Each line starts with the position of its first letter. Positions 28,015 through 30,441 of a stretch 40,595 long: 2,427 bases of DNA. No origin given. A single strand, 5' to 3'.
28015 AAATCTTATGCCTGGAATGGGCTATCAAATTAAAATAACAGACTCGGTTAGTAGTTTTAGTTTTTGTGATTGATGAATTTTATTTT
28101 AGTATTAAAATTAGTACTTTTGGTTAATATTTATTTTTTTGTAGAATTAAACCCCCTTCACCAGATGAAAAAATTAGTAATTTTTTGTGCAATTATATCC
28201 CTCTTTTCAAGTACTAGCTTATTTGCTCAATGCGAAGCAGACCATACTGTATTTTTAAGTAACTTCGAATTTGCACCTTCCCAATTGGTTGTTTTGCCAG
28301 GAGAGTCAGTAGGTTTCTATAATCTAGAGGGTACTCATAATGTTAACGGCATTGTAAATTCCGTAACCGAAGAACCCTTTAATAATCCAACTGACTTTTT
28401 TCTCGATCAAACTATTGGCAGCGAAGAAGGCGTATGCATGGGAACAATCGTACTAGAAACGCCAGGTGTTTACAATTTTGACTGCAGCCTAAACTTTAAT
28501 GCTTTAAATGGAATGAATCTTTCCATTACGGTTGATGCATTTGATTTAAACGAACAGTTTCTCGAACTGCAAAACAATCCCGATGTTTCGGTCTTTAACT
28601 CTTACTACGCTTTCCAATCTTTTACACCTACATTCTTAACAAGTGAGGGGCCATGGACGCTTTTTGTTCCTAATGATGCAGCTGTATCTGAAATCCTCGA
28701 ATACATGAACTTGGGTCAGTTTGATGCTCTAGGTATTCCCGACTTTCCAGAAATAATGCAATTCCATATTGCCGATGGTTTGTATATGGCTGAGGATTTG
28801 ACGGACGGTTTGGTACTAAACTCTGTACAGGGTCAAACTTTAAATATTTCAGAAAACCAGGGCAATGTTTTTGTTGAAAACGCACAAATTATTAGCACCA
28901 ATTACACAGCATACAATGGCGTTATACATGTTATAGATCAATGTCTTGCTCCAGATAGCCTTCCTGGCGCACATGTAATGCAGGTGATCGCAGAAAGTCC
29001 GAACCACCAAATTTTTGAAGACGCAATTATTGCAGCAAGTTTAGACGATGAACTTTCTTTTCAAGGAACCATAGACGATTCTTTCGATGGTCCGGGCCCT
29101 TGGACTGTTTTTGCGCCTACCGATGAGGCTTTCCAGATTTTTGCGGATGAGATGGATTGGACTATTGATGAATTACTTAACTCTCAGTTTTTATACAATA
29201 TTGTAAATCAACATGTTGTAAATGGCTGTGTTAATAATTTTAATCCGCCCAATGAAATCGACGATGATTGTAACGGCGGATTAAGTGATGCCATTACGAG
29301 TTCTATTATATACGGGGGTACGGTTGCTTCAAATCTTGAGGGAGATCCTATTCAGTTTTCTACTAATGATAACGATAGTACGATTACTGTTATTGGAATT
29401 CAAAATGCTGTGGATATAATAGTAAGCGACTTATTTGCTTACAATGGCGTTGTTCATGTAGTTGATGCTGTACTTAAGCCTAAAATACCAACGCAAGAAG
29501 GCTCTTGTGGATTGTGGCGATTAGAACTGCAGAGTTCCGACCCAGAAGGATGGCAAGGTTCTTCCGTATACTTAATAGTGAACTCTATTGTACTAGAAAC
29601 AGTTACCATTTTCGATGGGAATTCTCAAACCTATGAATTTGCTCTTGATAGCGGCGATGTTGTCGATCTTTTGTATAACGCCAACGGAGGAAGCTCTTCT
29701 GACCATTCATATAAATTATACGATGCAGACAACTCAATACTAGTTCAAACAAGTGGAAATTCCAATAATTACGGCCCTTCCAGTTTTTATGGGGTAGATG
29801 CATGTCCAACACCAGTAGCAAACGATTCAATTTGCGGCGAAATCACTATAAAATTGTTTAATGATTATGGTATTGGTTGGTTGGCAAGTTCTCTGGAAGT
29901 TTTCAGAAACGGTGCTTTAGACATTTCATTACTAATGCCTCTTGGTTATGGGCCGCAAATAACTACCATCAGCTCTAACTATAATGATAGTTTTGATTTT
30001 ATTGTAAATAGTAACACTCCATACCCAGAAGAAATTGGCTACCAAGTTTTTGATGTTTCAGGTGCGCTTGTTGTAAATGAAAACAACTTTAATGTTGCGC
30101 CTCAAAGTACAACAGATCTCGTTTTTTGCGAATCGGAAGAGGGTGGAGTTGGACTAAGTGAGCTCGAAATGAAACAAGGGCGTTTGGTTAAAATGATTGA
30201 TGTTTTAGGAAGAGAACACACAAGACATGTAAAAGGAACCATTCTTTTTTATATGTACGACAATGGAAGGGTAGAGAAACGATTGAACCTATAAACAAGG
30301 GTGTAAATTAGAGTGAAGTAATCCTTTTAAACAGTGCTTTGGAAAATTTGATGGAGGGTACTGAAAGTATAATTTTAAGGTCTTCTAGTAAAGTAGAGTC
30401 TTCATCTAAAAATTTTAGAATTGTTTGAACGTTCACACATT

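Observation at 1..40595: Eight-gene locus of secreted proteins built by shuffling a few unassigned modules: candidate T9SS-linked surface scaffold or adhesion system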

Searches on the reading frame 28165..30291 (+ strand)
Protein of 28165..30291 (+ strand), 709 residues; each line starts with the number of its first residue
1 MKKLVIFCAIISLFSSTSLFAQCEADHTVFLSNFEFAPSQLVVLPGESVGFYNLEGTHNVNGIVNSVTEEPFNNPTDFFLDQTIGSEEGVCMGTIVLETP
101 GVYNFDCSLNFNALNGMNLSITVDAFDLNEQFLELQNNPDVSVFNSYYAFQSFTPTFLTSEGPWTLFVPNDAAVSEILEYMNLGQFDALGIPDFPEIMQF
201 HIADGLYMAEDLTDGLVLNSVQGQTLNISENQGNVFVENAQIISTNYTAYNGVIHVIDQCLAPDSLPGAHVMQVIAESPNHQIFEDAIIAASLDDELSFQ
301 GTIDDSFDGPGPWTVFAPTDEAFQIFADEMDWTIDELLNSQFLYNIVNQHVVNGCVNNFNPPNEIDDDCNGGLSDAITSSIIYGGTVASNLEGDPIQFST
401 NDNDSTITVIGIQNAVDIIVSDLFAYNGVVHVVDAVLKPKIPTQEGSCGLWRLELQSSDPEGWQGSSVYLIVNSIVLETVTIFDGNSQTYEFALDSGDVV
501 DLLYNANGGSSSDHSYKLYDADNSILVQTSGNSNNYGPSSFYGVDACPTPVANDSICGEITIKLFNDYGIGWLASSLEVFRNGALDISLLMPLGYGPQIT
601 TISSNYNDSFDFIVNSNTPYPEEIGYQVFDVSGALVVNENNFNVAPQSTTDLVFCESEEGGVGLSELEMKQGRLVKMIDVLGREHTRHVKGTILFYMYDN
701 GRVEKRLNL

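Call 5: search_protein_families(library=pfam, proteins=[window:28165-30291:+], max_evalue=0.01)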
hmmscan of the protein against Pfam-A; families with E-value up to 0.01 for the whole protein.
window:28165-30291:+ (709 aa): 1 family
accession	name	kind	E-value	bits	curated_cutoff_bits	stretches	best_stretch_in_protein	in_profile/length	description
PF02469.27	Fasciclin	-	4e-40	137.3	22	2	141-263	3-123/123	Fasciclin domain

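Call 7: search_protein_families(library=ncbifam, proteins=[window:28165-30291:+], max_evalue=0.01)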
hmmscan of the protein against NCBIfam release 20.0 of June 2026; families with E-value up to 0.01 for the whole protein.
window:28165-30291:+ (709 aa): 0 families

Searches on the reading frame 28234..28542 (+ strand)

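Call 16: search_protein_families(library=pfam, proteins=[window:28234-28542:+], max_evalue=10)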
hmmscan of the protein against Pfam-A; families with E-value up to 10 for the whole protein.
seq(103 aa): 1 family
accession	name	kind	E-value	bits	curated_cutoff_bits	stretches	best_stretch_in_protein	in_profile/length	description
PF00127.26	Copper-bind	-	0.0045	17.8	21.2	1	10-100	11-98/99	Copper binding proteins, plastocyanin/azurin family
